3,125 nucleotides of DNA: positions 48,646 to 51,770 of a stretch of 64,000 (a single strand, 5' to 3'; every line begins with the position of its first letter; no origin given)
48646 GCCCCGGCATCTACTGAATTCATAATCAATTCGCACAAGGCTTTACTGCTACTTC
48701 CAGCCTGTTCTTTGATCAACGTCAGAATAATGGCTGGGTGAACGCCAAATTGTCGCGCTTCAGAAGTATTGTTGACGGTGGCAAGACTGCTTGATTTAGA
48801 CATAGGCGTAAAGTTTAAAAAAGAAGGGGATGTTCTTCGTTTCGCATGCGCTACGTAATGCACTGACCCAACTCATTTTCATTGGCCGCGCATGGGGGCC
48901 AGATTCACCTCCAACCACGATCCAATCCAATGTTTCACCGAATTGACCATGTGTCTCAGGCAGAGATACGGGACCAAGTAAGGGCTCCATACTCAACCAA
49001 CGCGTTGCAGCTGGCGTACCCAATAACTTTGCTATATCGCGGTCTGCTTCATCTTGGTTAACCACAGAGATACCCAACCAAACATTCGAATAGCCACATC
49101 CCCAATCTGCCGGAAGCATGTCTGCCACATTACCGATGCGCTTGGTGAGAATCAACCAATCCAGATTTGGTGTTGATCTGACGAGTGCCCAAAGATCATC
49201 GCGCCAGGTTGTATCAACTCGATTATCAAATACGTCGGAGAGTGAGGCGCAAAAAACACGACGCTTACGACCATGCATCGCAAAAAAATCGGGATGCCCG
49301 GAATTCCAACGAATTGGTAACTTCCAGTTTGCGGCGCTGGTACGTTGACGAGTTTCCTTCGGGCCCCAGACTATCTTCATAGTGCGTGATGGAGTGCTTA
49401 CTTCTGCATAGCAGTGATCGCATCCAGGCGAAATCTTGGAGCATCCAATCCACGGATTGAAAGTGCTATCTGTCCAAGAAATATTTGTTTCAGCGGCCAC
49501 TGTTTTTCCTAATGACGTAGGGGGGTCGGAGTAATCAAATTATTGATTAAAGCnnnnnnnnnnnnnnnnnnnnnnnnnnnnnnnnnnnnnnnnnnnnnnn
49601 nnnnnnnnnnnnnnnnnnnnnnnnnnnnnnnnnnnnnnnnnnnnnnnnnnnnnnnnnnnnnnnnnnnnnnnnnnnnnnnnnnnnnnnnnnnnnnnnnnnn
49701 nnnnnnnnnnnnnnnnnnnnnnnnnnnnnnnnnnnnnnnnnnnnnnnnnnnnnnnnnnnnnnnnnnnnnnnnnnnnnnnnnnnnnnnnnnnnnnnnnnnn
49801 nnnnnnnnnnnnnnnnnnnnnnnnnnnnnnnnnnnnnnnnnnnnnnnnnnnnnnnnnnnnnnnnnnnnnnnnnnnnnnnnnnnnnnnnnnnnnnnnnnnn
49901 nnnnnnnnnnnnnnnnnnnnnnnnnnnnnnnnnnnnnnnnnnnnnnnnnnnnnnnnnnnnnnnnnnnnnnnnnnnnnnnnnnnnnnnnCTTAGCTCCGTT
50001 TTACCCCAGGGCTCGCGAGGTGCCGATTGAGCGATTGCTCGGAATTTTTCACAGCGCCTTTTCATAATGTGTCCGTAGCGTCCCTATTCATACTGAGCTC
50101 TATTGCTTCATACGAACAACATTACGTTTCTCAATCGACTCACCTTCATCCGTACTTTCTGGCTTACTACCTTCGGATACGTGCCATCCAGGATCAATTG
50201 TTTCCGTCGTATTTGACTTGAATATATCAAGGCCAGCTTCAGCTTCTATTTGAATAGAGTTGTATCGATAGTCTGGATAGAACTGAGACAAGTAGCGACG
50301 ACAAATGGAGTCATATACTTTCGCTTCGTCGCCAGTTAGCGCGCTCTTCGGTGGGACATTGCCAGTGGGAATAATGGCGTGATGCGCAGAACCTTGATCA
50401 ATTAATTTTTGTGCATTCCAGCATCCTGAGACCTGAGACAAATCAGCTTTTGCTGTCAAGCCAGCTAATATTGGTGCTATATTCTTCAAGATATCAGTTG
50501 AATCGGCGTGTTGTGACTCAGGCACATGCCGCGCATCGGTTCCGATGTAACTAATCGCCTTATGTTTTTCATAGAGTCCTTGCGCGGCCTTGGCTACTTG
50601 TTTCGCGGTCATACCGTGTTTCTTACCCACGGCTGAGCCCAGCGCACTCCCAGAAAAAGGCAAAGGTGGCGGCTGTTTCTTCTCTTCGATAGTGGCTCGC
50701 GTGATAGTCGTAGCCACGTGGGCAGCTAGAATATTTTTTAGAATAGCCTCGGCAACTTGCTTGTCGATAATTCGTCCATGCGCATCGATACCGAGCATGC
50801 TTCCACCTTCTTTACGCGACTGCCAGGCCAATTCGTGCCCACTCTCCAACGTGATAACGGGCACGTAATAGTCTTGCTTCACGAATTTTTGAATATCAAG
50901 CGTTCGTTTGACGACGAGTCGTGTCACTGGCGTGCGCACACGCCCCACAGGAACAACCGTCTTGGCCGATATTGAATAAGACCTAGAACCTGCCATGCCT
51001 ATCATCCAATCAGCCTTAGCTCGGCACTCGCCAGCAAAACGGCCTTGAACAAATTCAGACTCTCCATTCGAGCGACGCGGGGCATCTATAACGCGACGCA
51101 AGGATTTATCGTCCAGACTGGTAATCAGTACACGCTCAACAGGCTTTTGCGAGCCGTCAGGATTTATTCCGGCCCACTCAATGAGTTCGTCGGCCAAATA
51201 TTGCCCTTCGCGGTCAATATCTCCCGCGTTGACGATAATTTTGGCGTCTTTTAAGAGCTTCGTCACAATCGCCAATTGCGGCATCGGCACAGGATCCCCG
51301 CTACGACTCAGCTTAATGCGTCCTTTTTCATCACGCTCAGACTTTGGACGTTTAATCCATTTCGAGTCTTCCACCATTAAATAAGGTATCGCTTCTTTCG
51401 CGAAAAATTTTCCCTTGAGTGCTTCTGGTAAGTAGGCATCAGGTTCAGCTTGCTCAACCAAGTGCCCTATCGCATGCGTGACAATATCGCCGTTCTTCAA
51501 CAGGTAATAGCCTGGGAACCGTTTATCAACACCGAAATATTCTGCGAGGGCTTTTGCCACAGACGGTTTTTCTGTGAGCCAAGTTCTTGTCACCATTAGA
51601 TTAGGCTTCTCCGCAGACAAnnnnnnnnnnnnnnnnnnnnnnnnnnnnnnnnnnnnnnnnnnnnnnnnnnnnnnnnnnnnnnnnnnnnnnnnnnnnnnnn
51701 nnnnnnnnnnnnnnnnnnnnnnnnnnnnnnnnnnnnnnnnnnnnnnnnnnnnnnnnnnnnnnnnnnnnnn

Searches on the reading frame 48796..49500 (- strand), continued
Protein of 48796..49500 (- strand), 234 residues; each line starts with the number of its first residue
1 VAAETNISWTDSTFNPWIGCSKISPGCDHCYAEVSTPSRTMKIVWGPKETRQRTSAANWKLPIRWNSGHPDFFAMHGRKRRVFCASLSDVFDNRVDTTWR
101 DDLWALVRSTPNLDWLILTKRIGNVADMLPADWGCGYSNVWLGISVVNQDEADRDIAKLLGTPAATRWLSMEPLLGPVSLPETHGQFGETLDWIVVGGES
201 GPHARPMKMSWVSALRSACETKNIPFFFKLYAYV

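Call 88: find_encoding_contigs(protein=P0179, flank=6000, max_places=2)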
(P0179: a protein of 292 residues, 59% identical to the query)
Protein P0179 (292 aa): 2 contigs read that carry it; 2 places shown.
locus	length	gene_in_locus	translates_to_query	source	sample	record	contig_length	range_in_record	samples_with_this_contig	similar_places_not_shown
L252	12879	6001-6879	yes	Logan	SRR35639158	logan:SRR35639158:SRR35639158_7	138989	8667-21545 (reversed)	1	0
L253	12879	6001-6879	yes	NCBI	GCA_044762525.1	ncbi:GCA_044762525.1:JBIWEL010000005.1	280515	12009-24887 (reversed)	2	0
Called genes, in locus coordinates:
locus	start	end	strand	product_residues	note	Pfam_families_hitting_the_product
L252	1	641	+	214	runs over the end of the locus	-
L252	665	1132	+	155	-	-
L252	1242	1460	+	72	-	-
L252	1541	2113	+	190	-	-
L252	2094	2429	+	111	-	-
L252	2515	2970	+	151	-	-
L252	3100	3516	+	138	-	-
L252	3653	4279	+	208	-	-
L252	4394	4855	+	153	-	PF00392:GntR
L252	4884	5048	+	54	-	-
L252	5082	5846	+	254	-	PF01541:GIY-YIG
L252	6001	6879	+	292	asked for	PF07505:DUF5131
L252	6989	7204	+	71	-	-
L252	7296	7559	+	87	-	-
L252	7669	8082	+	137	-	-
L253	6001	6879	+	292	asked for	PF07505:DUF5131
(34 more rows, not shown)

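Call 94: search_protein_families(library=phrogs, proteins=[window:48796-49500:-], max_evalue=0.001)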
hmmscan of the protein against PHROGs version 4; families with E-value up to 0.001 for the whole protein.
window:48796-49500:- (234 aa): 1 family
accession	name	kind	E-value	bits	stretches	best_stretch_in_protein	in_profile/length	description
phrog_2045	-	unknown function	9.2e-85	285.6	1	1-229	1-229/299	-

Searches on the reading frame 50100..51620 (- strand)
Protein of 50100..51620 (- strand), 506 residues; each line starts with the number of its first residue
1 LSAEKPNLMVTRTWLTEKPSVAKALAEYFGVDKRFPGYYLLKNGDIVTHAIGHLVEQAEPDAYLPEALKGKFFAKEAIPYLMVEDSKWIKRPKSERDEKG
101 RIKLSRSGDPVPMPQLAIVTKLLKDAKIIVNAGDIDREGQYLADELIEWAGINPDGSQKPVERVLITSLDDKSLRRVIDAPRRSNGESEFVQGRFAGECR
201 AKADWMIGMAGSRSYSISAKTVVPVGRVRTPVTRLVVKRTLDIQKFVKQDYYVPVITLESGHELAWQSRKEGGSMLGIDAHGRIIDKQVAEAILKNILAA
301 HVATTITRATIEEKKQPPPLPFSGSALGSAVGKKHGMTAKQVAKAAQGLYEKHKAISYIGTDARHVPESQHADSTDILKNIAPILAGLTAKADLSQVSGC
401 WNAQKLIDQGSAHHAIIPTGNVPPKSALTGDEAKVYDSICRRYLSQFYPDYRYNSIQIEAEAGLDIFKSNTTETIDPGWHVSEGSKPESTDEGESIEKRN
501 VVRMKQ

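Call 8: search_protein_families(library=pfam, proteins=[window:50100-51620:-], max_evalue=0.01)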
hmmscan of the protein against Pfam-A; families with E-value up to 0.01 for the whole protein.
window:50100-51620:- (506 aa): 2 families
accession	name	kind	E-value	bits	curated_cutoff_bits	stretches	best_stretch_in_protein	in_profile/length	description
PF01131.25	Topoisom_bac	-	1.8e-57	195.7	35.1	1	196-495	9-299/411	DNA topoisomerase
PF01751.28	Toprim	-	1.1e-08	35.6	23.1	1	14-151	3-81/96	Toprim domain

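Call 36: search_protein_families(library=padloc, proteins=[window:50100-51620:-], max_evalue=0.001)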
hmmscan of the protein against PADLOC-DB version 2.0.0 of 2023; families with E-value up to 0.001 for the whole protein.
window:50100-51620:- (506 aa): 1 family
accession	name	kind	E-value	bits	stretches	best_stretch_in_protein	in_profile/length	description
PDLC02865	DpdF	-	2.6e-38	129.3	1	15-454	29-449/1499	DpdF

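Call 52: search_dna_similar(query=window:50100-51620:-, collection=plasmids, mode=protein, max_rows=8)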
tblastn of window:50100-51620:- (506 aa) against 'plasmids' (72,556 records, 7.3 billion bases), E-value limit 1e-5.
The search stops at 5000 records and this limit was reached: more records match than are counted here, and every count below describes the 5000 best-scoring records only.
Records with a match: at least 5000; places in all: 5070; records where one place covers at least 80% of the query: 4945.
Best place of each record, by identity: <60% 5000.
By first word of the organism name: Escherichia 1742; Klebsiella 874; Salmonella 523; Pseudomonas 226; Campylobacter 211; Enterobacter 204; Citrobacter 170; Vibrio 163; Xanthomonas 87; uncultured 86; and 121 more.
By predicted mobility (MOB-suite, as given by PLSDB): conjugative 4373; non-mobilizable 362; mobilizable 265.
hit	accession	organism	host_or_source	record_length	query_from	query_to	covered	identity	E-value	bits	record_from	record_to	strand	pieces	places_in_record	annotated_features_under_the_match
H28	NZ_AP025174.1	Cupriavidus sp. P-10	-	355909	8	505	98%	43.5%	2e-107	358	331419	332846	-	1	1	DNA topoisomerase | hypothetical protein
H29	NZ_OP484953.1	Cupriavidus gilardii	-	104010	5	505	99%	42.6%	1e-107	359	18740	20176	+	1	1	DNA topoisomerase | hypothetical protein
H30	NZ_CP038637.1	Cupriavidus oxalaticus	whole organism,sewage sludge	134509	8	479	93%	45.0%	6e-107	357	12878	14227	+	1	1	DNA topoisomerase | hypothetical protein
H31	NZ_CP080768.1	Cupriavidus pinatubonensis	genomic assembly,soil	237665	7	491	96%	37.0%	4e-78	274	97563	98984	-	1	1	DNA topoisomerase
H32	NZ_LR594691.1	Variovorax sp. WDL1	linuron-contaminated soil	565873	13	495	95%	35.7%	4e-66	239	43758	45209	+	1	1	DNA topoisomerase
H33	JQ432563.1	uncultured bacterium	-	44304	12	502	97%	34.9%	7e-57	212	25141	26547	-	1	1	traE: TraE DNA topoisomerase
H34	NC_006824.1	Aromatoleum aromaticum EbN1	-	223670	12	493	95%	35.4%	8e-55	206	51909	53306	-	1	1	DNA topoisomerase 3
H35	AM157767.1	uncultured bacterium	-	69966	12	502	97%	34.7%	5e-57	212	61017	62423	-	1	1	traE: TraE DNA topoisomerase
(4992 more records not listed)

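Call 53: get_annotated_region(hit=H29, flank=5000)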
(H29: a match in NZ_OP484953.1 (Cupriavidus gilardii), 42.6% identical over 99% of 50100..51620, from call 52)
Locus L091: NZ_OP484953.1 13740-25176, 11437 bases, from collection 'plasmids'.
description: Cupriavidus gilardii strain WM2 plasmid unnamed1, complete sequence
organism: Cupriavidus gilardii (NCBI taxid 82541)
taxonomy: Bacteria; Pseudomonadota; Betaproteobacteria; Burkholderiales; Burkholderiaceae; Cupriavidus; Cupriavidus gilardii
host: -; source: -; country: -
typing (MOB-suite, as given by PLSDB): non-mobilizable
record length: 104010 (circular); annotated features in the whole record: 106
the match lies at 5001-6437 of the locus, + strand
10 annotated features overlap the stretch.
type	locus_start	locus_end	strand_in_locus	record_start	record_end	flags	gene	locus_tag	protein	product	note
CDS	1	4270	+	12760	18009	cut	-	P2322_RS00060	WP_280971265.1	strawberry notch C-terminal domain-containing protein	-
CDS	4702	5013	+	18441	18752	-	-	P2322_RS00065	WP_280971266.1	hypothetical protein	-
CDS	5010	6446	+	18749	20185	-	-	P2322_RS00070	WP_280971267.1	DNA topoisomerase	GO:0006265 - DNA topological change [Evidence IEA]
CDS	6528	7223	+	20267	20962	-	-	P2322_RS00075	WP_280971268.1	ankyrin repeat domain-containing protein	-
CDS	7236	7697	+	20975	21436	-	-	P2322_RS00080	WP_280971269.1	hypothetical protein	-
CDS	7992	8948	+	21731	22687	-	-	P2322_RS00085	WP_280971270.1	zeta toxin family protein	-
CDS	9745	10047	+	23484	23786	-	-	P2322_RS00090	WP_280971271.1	H-NS histone family protein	-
CDS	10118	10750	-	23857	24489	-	-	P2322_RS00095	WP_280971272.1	hypothetical protein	-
CDS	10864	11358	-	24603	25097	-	-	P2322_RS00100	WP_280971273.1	hypothetical protein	-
CDS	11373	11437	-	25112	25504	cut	-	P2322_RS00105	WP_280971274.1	hypothetical protein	-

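Call 93: search_protein_families(library=ncbifam, proteins=[window:50100-51620:-], max_evalue=0.001)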
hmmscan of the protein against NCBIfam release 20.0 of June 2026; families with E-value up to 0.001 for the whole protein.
window:50100-51620:- (506 aa): 12 families
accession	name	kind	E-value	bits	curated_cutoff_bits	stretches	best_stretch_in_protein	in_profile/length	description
NF005829.0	PRK07726.1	subfamily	3.4e-101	339.9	597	2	114-494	81-452/669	DNA topoisomerase 3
TIGR01056.1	topB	subfamily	1.3e-85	288.3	515.75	1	12-490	3-451/706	DNA topoisomerase III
NF006032.0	PRK08173.1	equivalog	4.5e-51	173.5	1058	1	15-492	7-461/863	DNA topoisomerase III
NF011313.0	PRK14724.1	equivalog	1e-38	132.8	1088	1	15-486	7-466/988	DNA topoisomerase III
TIGR01057.1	topA_arch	equivalog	1.1e-33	116.4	458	1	117-481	85-429/618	DNA topoisomerase I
NF004438.0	PRK05776.1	equivalog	2.4e-31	108.6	793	1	117-479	95-440/677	DNA topoisomerase I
NF005555.0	PRK07220.1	equivalog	2e-25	89.3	635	1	117-481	89-430/740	DNA topoisomerase I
NF011532.0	PRK14973.1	equivalog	3.5e-24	84.6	930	1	117-480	88-428/936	DNA topoisomerase I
TIGR01051.1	topA_bact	equivalog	1.2e-23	84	456.4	1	119-491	72-441/632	type I DNA topoisomerase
NF006451.0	PRK08780.1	equivalog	1.6e-23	83.1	1265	1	118-502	66-449/824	DNA topoisomerase I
NF004966.0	PRK06319.1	equivalog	6.8e-10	37.6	868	1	119-471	67-425/862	DNA topoisomerase I/SWI domain fusion protein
TIGR01054.1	rgy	equivalog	7.6e-09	33.7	471.7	1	117-484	710-1042/1172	reverse gyrase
